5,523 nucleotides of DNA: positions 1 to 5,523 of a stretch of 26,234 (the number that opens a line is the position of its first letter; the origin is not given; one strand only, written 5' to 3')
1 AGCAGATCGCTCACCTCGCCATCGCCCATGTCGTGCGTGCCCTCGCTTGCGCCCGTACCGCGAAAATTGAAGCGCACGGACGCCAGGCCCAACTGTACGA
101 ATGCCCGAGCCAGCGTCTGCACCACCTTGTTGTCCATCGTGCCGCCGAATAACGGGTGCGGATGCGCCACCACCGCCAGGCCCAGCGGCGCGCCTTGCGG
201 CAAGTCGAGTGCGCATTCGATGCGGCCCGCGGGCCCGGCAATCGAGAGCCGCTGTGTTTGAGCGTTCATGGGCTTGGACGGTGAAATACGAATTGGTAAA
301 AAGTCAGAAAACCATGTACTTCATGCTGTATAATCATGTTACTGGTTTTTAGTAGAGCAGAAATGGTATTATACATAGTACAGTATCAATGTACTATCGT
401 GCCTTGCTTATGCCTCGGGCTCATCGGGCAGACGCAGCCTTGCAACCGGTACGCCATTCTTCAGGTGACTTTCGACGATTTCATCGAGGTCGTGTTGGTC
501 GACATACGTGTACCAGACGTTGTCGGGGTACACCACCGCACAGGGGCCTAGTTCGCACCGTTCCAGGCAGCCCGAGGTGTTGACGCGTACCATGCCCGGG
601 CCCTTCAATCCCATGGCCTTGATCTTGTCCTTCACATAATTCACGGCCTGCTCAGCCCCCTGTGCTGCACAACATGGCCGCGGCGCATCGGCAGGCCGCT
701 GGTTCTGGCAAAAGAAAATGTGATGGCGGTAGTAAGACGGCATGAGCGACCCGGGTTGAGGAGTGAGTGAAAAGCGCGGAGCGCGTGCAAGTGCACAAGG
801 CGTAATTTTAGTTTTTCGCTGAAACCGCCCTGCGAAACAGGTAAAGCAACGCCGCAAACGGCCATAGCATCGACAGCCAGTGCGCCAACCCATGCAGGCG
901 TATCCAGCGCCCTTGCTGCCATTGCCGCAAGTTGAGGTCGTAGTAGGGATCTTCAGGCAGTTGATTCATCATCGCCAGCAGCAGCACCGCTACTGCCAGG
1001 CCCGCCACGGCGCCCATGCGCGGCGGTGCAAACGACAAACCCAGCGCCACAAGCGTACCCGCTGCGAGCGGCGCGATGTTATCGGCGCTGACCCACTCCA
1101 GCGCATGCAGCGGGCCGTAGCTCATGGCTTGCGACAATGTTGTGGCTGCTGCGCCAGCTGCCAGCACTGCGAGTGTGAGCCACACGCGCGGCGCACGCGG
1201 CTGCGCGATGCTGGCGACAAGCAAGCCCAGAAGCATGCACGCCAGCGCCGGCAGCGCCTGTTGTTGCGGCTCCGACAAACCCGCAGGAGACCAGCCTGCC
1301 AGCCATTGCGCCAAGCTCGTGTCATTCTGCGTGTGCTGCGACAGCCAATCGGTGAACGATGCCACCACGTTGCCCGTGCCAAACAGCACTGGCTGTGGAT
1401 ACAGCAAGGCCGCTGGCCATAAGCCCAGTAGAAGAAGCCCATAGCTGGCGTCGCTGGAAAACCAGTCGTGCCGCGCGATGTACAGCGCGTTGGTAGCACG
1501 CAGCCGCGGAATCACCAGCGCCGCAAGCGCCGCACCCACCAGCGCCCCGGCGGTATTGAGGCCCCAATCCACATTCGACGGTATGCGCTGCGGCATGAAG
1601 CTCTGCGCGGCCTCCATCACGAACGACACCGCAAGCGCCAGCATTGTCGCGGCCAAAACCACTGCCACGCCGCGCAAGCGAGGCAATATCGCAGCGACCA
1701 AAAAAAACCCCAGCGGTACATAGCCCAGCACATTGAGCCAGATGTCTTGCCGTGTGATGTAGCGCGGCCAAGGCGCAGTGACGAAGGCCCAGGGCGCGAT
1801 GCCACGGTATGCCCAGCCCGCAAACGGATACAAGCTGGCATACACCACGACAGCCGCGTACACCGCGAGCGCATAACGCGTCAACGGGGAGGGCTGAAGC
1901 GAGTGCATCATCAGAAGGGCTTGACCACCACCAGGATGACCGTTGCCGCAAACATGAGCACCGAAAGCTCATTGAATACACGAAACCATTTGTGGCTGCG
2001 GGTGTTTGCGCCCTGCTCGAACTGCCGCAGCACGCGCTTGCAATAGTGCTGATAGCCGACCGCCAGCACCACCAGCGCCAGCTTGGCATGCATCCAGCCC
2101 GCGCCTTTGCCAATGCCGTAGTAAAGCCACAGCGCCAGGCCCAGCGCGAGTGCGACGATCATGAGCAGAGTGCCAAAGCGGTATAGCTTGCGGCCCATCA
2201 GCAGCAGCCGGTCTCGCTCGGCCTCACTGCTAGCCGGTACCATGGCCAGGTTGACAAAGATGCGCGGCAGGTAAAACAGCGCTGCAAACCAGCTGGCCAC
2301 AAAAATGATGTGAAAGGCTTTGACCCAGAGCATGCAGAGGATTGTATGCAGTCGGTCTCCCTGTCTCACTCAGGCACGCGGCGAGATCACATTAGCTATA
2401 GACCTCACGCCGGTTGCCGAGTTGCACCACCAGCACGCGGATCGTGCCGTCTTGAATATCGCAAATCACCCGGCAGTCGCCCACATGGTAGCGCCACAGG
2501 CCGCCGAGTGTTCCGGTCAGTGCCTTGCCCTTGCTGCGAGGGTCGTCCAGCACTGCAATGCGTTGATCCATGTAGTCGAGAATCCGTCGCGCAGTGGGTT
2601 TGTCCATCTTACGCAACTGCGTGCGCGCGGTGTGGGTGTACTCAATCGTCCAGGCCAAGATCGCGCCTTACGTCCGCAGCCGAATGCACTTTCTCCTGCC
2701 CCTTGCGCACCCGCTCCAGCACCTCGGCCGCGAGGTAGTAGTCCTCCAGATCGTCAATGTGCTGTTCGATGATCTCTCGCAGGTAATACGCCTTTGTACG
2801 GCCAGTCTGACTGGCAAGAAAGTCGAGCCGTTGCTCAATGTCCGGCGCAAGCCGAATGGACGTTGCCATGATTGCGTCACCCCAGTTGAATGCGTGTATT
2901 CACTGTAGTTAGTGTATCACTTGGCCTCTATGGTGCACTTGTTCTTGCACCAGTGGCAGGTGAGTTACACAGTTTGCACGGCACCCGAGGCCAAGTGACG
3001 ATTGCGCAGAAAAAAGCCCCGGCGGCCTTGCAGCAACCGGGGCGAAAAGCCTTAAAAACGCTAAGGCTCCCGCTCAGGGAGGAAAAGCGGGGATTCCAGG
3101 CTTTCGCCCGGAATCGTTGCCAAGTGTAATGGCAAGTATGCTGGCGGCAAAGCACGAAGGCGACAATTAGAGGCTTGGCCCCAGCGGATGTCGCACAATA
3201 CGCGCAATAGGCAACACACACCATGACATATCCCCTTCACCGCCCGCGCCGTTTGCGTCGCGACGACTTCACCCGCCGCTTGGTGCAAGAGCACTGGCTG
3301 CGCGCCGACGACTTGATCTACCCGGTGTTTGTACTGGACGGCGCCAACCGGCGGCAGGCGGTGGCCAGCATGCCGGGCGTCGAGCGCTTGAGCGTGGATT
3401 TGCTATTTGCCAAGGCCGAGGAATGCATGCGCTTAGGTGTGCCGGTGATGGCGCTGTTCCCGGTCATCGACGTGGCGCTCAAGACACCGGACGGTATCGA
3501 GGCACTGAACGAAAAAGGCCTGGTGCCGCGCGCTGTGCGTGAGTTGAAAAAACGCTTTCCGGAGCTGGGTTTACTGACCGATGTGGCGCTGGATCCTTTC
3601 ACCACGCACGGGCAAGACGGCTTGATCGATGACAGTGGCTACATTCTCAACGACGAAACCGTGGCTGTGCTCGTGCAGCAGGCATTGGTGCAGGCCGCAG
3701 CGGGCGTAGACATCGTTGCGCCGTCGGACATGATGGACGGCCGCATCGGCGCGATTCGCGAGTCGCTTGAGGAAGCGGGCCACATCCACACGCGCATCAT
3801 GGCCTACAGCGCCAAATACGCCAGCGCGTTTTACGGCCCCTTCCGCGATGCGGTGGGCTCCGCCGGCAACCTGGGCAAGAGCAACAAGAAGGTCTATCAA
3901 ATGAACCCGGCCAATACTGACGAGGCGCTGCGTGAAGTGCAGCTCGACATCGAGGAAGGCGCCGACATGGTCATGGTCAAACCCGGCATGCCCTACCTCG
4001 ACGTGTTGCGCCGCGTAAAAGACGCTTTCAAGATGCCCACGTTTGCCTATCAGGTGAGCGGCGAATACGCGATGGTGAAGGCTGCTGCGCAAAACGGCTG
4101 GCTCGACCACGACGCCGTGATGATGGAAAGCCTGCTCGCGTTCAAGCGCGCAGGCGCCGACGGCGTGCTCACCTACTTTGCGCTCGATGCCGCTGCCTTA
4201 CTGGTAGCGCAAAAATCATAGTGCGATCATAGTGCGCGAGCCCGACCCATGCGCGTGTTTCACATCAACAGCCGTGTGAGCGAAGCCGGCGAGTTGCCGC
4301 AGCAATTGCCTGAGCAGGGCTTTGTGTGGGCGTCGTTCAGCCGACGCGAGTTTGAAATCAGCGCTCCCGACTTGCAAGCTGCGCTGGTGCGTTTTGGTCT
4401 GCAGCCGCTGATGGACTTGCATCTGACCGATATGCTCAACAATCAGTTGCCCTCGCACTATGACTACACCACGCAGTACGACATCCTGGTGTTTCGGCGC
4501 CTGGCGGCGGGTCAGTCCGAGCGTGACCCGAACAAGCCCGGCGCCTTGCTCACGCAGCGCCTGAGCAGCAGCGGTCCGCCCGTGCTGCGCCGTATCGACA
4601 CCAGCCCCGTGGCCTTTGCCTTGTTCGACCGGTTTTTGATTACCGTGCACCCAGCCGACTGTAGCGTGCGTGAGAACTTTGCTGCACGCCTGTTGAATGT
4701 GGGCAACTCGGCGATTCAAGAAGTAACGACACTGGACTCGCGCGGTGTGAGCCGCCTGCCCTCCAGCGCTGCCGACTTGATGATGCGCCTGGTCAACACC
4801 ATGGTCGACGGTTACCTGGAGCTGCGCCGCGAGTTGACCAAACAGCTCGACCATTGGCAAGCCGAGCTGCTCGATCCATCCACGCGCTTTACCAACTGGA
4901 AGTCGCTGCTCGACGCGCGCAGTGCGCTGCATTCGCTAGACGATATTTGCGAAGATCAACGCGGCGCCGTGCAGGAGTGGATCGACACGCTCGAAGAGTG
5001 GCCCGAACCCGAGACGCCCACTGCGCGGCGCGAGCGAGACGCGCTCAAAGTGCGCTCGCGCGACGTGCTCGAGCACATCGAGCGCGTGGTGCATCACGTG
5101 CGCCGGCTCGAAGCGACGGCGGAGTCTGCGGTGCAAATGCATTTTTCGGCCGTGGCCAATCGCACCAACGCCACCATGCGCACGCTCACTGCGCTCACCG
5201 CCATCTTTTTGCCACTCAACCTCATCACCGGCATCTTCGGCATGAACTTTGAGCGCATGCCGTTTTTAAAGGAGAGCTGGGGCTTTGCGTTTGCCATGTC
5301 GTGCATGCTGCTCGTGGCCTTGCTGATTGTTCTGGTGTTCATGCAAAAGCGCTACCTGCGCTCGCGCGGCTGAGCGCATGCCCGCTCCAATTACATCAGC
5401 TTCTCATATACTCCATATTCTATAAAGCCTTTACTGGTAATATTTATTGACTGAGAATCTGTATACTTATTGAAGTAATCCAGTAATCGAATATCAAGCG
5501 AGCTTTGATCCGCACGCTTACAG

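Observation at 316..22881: Unrecognised dispersed 71-bp dyad-symmetric element, 7 copies in 26 kb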

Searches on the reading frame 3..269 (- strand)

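Call 71: search_protein_families(library=pfam, proteins=[window:3-269:-], max_evalue=0.01)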
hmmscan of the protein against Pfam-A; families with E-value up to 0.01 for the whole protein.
window:3-269:- (89 aa): 1 family
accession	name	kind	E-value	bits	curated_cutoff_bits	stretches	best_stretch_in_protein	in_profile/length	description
PF02129.25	Peptidase_S15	-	0.00075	19.7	23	1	29-88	19-79/262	X-Pro dipeptidyl-peptidase (S15 family)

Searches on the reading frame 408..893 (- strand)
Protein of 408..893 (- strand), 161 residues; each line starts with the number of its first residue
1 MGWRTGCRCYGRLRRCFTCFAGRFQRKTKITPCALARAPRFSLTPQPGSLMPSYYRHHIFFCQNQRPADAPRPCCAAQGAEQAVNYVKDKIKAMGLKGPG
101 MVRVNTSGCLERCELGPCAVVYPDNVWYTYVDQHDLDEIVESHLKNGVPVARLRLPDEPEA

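Call 9: search_protein_families(library=pfam, proteins=[window:408-893:-])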
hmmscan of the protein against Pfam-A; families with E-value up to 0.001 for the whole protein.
window:408-893:- (161 aa): 1 family
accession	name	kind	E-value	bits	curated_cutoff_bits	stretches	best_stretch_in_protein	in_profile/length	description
PF01257.25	2Fe-2S_thioredx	-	0.00029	21.1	24.8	1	74-142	75-143/145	Thioredoxin-like [2Fe-2S] ferredoxin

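Call 32: find_encoding_contigs(protein=window:408-893:-, flank=10000, max_places=10)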
Protein window:408-893:- (161 aa): no gene with exactly this product is on record in the collection.

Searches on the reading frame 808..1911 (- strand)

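Call 9: search_protein_families(library=pfam, proteins=[window:808-1911:-])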
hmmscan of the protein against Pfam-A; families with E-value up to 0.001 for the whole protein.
window:808-1911:- (367 aa): 1 family
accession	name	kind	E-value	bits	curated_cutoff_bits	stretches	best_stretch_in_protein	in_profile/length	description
PF04892.17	VanZ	-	5.2e-11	43.7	30.1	1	51-132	55-124/126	VanZ like family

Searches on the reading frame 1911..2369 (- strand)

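Call 9: search_protein_families(library=pfam, proteins=[window:1911-2369:-])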
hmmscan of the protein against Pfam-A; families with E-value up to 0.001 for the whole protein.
window:1911-2369:- (152 aa): 2 families
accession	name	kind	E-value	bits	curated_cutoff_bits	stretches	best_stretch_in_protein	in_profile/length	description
PF03653.18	UPF0093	-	7.5e-42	143.5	34.2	1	13-152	5-146/146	Uncharacterised protein family (UPF0093)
PF05425.18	CopD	-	1.6e-07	32.1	32.1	1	63-149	8-104/105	Copper resistance protein D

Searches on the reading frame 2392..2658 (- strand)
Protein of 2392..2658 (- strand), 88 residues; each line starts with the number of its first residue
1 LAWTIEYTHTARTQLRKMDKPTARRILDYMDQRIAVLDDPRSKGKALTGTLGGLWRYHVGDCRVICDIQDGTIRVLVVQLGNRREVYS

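Call 71: search_protein_families(library=pfam, proteins=[window:2392-2658:-], max_evalue=0.01)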
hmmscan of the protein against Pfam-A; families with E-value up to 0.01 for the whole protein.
window:2392-2658:- (88 aa): 1 family
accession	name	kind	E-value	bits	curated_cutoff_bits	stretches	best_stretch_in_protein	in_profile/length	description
PF05016.21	ParE_toxin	-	5.3e-14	53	23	1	5-87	1-89/89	ParE toxin of type II toxin-antitoxin system, parDE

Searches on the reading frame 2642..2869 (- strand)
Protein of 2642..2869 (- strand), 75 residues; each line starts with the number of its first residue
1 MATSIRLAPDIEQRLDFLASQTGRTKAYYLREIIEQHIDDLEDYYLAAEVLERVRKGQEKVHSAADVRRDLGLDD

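Call 71: search_protein_families(library=pfam, proteins=[window:2642-2869:-], max_evalue=0.01)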
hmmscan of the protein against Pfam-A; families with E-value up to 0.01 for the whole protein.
window:2642-2869:- (75 aa): 2 families
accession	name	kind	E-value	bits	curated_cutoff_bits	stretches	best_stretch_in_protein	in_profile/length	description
PF19807.5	DUF6290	-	2.9e-05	24.6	27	1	1-70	1-71/72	Family of unknown function (DUF6290)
PF05509.17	TraY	-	0.007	16.9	21.3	1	5-46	3-44/49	TraY domain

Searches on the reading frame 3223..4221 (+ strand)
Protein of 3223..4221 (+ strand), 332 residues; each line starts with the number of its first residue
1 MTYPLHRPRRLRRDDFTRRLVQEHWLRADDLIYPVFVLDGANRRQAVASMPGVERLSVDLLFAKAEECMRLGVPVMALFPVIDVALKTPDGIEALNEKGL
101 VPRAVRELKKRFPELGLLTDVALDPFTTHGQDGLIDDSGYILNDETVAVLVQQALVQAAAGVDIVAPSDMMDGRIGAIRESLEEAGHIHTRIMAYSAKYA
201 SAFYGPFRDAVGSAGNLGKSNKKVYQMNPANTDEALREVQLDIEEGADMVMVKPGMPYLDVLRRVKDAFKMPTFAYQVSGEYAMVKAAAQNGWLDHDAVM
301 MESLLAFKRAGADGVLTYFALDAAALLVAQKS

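Call 9: search_protein_families(library=pfam, proteins=[window:3223-4221:+])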
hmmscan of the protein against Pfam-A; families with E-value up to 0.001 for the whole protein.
window:3223-4221:+ (332 aa): 1 family
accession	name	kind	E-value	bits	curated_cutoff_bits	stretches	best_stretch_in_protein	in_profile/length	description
PF00490.27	ALAD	-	1.3e-138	461.9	24.6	1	6-325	2-316/317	Delta-aminolevulinic acid dehydratase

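Call 11: find_encoding_contigs(protein=window:3223-4221:+, flank=10000, max_places=6)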
Protein window:3223-4221:+ (332 aa): 1 contig read that carries it; 1 place shown.
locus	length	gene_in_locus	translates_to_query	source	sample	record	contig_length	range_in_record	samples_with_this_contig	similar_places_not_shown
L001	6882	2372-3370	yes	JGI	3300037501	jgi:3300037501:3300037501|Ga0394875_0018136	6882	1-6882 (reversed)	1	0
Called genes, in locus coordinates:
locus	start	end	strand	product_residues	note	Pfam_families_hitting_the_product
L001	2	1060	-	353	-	?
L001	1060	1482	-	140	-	PF03653:UPF0093, PF05425:CopD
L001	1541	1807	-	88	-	PF05016:ParE_toxin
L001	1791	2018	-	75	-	-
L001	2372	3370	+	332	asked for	PF00490:ALAD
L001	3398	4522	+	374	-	PF01544:CorA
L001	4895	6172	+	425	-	PF00817:IMS, PF21999:IMS_HHH_1 (weak), PF11799:IMS_C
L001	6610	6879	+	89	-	-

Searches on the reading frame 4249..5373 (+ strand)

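Call 9: search_protein_families(library=pfam, proteins=[window:4249-5373:+])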
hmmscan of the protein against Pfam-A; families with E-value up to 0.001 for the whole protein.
window:4249-5373:+ (374 aa): 1 family
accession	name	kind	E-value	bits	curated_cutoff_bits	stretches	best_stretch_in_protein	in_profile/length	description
PF01544.23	CorA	-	4e-42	145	27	1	60-368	32-292/292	CorA-like Mg2+ transporter protein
